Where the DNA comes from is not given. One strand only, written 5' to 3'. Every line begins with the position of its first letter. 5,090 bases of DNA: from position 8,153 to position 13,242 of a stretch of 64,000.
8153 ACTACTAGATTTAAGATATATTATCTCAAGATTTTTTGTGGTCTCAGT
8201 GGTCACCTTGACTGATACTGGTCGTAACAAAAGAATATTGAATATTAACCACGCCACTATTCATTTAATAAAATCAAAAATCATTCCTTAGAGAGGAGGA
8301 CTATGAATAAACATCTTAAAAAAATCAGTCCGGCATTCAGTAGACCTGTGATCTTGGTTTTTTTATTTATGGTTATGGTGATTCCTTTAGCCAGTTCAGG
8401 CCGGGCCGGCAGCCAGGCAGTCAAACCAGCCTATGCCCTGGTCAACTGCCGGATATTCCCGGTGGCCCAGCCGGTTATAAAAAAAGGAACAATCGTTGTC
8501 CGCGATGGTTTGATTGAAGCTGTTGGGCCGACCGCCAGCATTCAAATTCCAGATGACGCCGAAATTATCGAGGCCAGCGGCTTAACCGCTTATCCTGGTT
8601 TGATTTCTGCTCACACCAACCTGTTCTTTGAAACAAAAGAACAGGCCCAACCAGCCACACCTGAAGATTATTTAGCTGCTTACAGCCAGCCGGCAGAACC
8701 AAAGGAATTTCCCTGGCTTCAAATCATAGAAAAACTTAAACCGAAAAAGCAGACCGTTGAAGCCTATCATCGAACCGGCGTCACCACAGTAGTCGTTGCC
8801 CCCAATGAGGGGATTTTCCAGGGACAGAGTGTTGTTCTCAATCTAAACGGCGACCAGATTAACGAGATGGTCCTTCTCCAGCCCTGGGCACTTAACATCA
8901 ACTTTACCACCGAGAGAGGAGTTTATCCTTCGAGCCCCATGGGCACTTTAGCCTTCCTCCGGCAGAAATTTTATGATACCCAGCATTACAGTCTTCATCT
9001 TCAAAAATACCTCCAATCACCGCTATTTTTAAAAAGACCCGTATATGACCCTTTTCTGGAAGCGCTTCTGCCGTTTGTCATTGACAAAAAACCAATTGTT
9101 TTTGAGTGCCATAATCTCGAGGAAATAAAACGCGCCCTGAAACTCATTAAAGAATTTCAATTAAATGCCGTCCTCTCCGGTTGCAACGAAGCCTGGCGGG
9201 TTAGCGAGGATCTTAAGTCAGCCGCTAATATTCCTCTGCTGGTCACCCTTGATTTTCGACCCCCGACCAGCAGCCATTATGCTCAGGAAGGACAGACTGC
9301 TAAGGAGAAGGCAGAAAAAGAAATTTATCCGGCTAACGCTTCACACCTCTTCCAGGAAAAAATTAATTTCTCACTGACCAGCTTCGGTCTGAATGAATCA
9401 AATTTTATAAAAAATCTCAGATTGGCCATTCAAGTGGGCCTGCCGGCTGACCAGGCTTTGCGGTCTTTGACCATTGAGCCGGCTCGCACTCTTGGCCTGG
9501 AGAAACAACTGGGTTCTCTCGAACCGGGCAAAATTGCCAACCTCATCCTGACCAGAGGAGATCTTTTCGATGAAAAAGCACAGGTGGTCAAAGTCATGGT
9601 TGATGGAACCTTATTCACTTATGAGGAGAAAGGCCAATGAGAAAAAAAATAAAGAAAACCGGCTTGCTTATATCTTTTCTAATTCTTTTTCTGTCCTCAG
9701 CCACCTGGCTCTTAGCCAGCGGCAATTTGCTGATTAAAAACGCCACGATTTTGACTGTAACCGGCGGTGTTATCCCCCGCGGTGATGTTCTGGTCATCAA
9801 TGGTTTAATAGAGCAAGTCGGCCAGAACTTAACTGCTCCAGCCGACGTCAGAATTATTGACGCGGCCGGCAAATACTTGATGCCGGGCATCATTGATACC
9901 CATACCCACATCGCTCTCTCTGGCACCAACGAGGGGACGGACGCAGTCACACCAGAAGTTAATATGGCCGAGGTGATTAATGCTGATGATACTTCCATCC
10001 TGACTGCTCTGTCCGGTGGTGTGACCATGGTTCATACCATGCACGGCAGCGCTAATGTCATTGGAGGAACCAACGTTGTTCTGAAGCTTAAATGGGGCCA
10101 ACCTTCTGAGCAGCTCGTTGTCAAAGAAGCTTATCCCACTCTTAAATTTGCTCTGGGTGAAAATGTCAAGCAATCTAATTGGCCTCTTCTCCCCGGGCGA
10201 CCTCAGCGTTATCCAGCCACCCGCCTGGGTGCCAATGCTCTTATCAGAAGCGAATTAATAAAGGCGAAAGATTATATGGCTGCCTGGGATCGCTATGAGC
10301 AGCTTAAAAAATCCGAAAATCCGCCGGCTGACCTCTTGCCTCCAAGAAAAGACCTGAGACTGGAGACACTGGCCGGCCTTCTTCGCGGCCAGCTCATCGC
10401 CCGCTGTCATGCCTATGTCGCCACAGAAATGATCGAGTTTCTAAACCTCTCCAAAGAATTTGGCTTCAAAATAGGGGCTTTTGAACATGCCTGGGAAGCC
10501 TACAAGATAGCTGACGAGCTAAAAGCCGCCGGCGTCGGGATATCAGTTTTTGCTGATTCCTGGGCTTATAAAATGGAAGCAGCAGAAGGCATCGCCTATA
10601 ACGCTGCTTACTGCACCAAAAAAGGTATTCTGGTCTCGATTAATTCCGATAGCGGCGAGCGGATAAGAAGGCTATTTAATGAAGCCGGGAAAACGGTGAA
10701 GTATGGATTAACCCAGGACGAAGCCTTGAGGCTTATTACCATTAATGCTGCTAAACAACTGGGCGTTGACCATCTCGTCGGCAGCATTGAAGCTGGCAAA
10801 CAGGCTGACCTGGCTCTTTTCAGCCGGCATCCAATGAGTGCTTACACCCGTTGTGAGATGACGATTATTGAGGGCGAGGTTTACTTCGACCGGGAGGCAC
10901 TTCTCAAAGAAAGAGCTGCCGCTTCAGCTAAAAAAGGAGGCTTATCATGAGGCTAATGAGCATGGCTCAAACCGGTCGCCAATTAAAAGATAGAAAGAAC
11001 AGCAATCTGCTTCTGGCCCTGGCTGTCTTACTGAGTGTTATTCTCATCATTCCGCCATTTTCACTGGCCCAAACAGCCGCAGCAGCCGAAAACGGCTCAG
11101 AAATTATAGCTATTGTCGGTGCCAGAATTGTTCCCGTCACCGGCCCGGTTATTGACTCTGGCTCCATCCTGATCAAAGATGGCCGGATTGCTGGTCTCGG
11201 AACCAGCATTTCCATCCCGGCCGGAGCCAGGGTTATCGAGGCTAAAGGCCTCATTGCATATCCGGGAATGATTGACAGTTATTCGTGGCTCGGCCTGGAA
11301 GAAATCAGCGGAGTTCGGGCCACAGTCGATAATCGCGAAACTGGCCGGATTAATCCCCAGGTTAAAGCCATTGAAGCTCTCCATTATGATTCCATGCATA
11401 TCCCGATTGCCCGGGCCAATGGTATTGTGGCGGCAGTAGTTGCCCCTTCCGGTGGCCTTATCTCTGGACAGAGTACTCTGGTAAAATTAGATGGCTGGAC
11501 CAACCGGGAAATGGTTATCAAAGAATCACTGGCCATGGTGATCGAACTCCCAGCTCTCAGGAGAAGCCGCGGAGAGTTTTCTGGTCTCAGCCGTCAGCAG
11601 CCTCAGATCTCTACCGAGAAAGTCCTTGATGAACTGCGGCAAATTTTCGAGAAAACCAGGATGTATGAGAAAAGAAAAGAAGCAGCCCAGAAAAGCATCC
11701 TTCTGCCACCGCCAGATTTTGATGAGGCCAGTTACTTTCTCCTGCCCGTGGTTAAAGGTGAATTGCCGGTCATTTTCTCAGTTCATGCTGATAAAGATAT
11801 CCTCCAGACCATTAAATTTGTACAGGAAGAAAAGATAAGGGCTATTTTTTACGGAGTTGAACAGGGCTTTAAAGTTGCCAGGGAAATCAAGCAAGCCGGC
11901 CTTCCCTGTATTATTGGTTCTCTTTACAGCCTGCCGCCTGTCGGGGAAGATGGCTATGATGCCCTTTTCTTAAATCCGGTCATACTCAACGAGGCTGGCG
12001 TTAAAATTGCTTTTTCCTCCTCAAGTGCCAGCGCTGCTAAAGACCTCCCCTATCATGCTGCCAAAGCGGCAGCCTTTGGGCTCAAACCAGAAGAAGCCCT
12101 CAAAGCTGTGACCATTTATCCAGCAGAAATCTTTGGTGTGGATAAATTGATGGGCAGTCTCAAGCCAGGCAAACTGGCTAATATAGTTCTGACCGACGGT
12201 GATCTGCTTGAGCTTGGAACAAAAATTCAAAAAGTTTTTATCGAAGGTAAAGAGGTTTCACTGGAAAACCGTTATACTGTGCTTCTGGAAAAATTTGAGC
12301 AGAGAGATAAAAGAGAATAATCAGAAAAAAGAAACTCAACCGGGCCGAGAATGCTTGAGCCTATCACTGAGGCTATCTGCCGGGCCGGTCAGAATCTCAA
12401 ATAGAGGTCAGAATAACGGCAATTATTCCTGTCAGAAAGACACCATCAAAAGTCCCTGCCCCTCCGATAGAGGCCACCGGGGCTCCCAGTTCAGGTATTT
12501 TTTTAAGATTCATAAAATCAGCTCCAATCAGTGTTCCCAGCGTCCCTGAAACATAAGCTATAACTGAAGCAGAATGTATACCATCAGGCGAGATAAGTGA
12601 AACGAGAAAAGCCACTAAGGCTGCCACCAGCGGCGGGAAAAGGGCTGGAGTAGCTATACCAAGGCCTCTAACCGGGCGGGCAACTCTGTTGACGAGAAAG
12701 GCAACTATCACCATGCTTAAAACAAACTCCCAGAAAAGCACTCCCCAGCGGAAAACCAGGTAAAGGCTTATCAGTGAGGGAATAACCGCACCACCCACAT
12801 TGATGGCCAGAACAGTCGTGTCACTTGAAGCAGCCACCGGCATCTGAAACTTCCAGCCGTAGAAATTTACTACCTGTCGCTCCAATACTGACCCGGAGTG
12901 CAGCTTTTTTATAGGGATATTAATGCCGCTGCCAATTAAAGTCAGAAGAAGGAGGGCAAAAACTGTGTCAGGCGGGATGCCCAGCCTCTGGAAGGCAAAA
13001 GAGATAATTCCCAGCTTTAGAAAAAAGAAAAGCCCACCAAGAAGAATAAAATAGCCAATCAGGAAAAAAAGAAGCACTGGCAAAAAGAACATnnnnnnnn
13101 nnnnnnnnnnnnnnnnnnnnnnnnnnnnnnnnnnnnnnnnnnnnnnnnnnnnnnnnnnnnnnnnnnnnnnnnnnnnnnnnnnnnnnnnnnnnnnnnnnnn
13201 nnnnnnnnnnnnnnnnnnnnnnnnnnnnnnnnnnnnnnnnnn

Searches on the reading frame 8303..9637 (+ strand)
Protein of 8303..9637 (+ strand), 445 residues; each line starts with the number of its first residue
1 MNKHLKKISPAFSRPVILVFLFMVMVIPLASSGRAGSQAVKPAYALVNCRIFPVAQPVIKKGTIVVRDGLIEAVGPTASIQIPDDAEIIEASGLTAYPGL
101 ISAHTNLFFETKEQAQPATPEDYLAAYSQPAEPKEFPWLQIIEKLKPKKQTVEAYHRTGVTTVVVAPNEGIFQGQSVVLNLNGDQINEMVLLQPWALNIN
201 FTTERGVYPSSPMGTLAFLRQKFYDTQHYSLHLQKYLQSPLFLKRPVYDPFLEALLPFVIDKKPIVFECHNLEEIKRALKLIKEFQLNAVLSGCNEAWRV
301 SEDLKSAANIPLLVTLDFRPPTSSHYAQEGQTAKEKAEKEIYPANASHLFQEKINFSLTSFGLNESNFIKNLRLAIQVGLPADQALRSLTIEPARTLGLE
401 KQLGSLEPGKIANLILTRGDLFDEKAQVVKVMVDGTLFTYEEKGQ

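Call 13: search_protein_families(library=pfam, proteins=[window:8303-9637:+], max_evalue=0.001)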
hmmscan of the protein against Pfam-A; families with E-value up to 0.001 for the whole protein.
window:8303-9637:+ (445 aa): 3 families
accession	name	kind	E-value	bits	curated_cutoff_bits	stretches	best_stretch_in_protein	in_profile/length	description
PF01979.26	Amidohydro_1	-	8.4e-15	55.3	25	1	353-436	242-343/345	Amidohydrolase family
PF07969.17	Amidohydro_3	-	1.2e-08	35.3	29.7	1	380-436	407-469/472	Amidohydrolase family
PF22643.2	NagA_N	-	0.00012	22.6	27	1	44-80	2-37/51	NagA composite domain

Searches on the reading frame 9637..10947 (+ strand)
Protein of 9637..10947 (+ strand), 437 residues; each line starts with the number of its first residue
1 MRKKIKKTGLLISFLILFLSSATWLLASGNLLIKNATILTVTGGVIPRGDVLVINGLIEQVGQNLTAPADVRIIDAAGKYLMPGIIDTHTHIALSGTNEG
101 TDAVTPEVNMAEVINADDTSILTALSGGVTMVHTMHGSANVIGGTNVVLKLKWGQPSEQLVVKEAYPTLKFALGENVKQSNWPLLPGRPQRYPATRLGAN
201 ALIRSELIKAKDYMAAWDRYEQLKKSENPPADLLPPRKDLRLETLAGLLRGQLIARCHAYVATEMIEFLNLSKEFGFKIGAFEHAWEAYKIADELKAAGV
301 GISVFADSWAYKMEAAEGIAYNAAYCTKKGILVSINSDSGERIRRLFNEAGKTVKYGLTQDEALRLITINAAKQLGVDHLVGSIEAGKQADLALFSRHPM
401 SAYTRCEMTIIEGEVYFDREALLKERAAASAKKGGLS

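Call 13: search_protein_families(library=pfam, proteins=[window:9637-10947:+], max_evalue=0.001)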
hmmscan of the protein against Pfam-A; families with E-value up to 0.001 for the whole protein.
window:9637-10947:+ (437 aa): 2 families
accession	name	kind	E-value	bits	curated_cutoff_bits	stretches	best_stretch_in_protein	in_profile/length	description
PF01979.26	Amidohydro_1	-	9.1e-19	68.3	25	2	326-399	238-322/345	Amidohydrolase family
PF07969.17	Amidohydro_3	-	2.4e-18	67.3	29.7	2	292-415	321-470/472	Amidohydrolase family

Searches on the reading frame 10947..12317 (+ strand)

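Call 13: search_protein_families(library=pfam, proteins=[window:10947-12317:+], max_evalue=0.001)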
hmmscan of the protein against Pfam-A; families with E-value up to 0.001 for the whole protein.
window:10947-12317:+ (457 aa): 2 families
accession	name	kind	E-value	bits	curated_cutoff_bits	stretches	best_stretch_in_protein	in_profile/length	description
PF01979.26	Amidohydro_1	-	1.2e-12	48.2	25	1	347-437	239-345/345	Amidohydrolase family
PF07969.17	Amidohydro_3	-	1.3e-07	31.9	29.7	1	380-437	408-471/472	Amidohydrolase family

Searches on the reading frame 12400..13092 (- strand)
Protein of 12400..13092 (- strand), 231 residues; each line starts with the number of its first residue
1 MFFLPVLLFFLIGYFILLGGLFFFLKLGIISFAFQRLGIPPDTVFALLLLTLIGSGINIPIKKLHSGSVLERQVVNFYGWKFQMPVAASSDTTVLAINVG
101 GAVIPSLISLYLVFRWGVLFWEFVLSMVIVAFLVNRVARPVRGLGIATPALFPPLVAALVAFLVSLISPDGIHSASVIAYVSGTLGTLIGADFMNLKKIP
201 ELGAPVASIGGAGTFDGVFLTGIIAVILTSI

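Call 13: search_protein_families(library=pfam, proteins=[window:12400-13092:-], max_evalue=0.001)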
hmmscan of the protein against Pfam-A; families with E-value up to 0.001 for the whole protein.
window:12400-13092:- (231 aa): 1 family
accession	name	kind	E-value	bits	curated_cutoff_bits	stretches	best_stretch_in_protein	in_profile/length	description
PF07758.16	DUF1614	-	8.6e-56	189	23.9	1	52-228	1-171/171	Protein of unknown function (DUF1614)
